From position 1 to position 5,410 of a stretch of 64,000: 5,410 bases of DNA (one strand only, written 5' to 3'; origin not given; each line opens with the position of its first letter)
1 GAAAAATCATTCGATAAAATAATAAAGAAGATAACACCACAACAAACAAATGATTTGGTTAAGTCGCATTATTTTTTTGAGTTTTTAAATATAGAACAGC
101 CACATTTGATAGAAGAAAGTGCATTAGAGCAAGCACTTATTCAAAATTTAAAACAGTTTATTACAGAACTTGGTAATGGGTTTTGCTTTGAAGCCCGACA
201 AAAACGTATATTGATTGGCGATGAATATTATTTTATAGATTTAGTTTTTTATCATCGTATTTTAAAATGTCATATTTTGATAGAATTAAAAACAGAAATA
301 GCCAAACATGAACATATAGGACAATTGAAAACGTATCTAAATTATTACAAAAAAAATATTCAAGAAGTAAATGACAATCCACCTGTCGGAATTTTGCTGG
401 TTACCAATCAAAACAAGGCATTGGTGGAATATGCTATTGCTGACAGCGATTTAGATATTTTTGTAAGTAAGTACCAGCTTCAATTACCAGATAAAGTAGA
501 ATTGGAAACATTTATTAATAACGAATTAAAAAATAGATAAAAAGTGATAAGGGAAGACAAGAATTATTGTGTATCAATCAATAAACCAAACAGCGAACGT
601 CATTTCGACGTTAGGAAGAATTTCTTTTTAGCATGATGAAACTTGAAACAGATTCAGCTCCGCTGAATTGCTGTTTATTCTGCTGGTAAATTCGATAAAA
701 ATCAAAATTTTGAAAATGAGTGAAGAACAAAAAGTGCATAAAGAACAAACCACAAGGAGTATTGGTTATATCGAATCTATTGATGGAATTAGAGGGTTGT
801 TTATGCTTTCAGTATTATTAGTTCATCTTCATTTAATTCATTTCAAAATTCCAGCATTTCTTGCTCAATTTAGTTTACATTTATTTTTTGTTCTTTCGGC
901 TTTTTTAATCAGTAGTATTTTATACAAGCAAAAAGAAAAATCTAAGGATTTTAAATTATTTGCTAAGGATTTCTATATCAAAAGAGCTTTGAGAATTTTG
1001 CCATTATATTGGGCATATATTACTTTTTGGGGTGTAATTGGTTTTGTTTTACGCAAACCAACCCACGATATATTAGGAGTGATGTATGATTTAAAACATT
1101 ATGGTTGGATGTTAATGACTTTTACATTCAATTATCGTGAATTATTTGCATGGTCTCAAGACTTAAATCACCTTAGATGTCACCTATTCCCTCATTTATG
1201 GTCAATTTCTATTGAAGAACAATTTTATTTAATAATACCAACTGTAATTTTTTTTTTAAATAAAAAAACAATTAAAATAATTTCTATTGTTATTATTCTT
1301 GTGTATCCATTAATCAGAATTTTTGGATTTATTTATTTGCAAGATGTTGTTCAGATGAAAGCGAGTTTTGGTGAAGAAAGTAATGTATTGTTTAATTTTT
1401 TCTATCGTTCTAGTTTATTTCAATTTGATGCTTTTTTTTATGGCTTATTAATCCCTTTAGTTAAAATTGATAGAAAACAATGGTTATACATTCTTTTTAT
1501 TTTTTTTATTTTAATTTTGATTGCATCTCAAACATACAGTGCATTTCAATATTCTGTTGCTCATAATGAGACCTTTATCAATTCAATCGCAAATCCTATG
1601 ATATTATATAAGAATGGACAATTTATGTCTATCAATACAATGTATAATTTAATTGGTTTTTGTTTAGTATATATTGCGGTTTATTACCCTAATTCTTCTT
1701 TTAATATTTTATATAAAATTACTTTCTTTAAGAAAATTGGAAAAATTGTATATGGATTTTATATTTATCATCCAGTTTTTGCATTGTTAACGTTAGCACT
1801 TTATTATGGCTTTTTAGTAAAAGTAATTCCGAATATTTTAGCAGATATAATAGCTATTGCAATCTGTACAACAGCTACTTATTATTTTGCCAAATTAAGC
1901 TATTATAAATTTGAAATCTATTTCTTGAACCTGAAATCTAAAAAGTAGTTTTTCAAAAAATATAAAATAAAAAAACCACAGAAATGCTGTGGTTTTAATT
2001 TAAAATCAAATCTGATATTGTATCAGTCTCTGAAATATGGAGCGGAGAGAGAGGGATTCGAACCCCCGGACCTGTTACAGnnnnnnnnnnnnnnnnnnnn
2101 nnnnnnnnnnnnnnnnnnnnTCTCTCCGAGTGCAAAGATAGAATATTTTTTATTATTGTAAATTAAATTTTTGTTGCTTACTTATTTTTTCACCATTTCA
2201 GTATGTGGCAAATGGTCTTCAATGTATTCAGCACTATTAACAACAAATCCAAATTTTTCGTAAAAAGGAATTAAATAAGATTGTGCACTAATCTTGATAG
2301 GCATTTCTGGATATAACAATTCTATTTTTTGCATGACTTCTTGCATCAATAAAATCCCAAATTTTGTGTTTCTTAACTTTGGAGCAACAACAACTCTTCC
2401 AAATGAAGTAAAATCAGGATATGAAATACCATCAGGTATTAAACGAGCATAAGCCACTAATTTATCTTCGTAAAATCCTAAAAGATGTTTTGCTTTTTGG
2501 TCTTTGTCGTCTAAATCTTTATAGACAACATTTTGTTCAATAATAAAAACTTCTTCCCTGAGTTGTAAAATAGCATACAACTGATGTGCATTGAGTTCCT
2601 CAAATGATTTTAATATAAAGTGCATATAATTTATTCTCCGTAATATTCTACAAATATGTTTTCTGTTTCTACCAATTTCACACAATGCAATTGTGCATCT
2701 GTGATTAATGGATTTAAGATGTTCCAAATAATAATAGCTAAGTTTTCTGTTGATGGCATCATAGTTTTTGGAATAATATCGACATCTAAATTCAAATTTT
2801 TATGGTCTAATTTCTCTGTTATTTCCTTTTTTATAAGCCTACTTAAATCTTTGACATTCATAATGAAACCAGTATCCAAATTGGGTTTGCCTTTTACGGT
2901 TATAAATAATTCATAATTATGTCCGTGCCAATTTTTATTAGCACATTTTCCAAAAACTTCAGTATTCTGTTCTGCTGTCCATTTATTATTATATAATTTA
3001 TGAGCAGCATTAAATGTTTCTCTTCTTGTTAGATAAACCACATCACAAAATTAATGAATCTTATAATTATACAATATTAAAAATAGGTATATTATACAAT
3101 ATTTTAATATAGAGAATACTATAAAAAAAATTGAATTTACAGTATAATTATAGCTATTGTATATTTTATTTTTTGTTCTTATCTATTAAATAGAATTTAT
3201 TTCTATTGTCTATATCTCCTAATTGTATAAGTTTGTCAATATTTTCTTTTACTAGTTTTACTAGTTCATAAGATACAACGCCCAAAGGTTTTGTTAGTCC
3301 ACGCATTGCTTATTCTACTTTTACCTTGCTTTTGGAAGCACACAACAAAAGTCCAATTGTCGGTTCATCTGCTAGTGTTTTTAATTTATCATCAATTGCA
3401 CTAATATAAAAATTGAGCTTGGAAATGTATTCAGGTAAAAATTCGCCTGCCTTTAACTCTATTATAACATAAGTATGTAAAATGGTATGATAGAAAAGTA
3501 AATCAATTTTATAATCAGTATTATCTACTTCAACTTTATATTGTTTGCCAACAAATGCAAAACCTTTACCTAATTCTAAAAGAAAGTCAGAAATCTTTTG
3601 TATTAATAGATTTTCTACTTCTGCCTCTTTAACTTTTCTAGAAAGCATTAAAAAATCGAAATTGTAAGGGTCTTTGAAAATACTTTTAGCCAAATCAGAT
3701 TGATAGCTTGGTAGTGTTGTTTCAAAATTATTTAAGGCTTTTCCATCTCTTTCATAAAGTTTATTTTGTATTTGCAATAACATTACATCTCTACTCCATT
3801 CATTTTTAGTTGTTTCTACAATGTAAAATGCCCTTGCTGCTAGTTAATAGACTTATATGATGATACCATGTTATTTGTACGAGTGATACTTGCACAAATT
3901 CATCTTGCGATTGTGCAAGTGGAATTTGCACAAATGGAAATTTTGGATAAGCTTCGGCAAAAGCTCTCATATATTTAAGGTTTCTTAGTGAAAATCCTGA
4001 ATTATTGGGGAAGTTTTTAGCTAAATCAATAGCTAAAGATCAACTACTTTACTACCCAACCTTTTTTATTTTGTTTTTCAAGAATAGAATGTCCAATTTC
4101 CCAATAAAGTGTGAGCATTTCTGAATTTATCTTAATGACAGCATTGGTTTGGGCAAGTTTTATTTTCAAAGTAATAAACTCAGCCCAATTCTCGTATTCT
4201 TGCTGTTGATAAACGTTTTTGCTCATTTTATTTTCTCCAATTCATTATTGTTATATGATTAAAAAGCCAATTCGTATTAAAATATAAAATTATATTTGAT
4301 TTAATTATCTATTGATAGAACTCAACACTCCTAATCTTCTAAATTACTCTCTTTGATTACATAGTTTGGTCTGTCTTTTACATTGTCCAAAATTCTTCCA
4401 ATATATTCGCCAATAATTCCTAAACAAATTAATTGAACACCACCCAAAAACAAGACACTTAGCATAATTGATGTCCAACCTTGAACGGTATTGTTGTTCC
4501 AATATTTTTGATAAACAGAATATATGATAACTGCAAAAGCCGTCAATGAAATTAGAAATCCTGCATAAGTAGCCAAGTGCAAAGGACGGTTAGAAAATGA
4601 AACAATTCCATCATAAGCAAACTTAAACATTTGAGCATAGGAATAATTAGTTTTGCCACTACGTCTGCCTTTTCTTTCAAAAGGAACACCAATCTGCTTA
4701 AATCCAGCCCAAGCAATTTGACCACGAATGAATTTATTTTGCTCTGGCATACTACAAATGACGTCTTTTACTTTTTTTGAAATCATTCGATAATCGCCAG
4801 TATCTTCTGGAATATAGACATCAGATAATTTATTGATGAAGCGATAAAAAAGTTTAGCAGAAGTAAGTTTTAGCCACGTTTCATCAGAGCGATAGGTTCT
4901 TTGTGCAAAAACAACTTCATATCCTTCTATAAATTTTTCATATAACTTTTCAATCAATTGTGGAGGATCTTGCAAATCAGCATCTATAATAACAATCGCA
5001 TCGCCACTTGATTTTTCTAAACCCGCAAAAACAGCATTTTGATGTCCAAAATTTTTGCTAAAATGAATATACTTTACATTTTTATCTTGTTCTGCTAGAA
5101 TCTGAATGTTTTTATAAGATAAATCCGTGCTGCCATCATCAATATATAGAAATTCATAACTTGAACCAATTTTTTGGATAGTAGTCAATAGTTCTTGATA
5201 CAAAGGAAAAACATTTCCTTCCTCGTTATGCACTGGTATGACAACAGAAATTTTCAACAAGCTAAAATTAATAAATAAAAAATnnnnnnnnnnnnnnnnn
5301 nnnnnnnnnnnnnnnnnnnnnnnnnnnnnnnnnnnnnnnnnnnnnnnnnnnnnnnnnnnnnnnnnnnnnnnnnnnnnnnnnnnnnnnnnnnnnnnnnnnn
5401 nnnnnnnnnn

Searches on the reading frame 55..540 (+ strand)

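Call 27: search_protein_families(library=pfam, alignment_id=A3, max_evalue=0.00001)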
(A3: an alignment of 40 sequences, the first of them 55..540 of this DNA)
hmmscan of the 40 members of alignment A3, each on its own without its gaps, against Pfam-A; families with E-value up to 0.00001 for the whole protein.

A. member 1, window:55-540:+ (161 aa): 1 family
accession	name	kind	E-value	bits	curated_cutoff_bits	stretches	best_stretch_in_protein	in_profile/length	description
PF06250.17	YhcG_C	-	4.6e-50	170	32.5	1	1-150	3-152/157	YhcG PDDEXK nuclease domain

B. families by the number of members that match (of 40 scanned): 73 families (the first 25 are shown)
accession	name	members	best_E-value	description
PF00977.27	His_biosynth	2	4.7e-82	Histidine biosynthesis protein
PF00006.31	ATP-synt_ab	2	2.5e-76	ATP synthase alpha/beta family, nucleotide-binding domain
PF00501.34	AMP-binding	2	1.7e-68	AMP-binding enzyme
PF06250.17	YhcG_C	2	2e-50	YhcG PDDEXK nuclease domain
PF13238.12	AAA_18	2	2.7e-06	AAA domain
PF00231.24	ATP-synt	1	2.2e-96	ATP synthase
PF00202.27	Aminotran_3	1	2.9e-96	Aminotransferase class-III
PF07724.20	AAA_2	1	1.4e-70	AAA domain (Cdc48 subfamily)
PF01583.26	APS_kinase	1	2.7e-60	Adenylylsulphate kinase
PF00491.26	Arginase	1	3.2e-58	Arginase family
PF00119.25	ATP-synt_A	1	1.5e-55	ATP synthase A chain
PF03721.20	UDPG_MGDP_dh_N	1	4.3e-53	UDP-glucose/GDP-mannose dehydrogenase family, NAD binding domain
PF03572.23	Peptidase_S41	1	1.3e-47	Peptidase family S41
PF00213.23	OSCP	1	1.9e-47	ATP synthase delta (OSCP) subunit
PF01507.26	PAPS_reduct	1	4.7e-47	Phosphoadenosine phosphosulfate reductase domain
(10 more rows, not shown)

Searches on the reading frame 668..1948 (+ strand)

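Call 83: search_protein_families(library=pfam, proteins=[window:668-1948:+], max_evalue=0.0001)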
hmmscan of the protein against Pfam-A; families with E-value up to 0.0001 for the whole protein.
window:668-1948:+ (426 aa): 1 family
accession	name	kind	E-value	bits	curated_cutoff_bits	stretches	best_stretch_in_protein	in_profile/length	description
PF01757.29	Acyl_transf_3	-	1e-22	81.1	31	1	36-408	2-325/326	Acyltransferase domain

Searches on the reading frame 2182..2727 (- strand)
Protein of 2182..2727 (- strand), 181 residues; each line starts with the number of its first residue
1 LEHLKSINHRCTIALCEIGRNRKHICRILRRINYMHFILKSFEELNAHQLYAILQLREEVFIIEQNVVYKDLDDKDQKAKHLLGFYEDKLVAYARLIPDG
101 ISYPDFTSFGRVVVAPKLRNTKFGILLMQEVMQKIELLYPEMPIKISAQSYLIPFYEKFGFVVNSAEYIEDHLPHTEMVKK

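Call 83: search_protein_families(library=pfam, proteins=[window:2182-2727:-], max_evalue=0.0001)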
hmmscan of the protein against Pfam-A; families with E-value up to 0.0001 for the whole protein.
window:2182-2727:- (181 aa): 3 families
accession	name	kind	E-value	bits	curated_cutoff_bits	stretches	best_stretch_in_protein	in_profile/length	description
PF13673.13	Acetyltransf_10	-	1e-13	51.8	23.6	1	63-180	17-126/128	Acetyltransferase (GNAT) domain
PF13508.13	Acetyltransf_7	-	3.9e-07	30.8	27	1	85-162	9-83/84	Acetyltransferase (GNAT) domain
PF00583.31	Acetyltransf_1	-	2e-06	28.5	20.7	1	57-161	8-116/116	Acetyltransferase (GNAT) family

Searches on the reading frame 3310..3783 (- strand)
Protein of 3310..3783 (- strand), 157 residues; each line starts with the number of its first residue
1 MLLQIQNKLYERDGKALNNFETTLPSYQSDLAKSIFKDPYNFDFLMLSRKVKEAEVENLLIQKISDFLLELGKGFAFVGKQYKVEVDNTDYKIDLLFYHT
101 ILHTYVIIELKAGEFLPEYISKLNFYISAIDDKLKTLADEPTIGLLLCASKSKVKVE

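Call 83: search_protein_families(library=pfam, proteins=[window:3310-3783:-], max_evalue=0.0001)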
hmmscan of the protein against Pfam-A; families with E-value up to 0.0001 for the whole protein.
window:3310-3783:- (157 aa): 1 family
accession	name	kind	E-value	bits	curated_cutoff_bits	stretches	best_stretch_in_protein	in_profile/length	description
PF06250.17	YhcG_C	-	2e-50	171.1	32.5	1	34-157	2-125/157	YhcG PDDEXK nuclease domain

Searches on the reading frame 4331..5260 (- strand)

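Call 80: search_protein_families(library=pfam, proteins=[window:4331-5260:-], max_evalue=0.00001)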
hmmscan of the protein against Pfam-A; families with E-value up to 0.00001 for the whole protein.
window:4331-5260:- (309 aa): 2 families
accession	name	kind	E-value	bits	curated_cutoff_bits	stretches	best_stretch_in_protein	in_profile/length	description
PF00535.33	Glycos_transf_2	-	1.7e-30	106.6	23.3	1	5-164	1-163/168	Glycosyl transferase family 2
PF10111.15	Glyco_tranf_2_2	-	3.5e-07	30.4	27.3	1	5-104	1-100/276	Glycosyltransferase like family 2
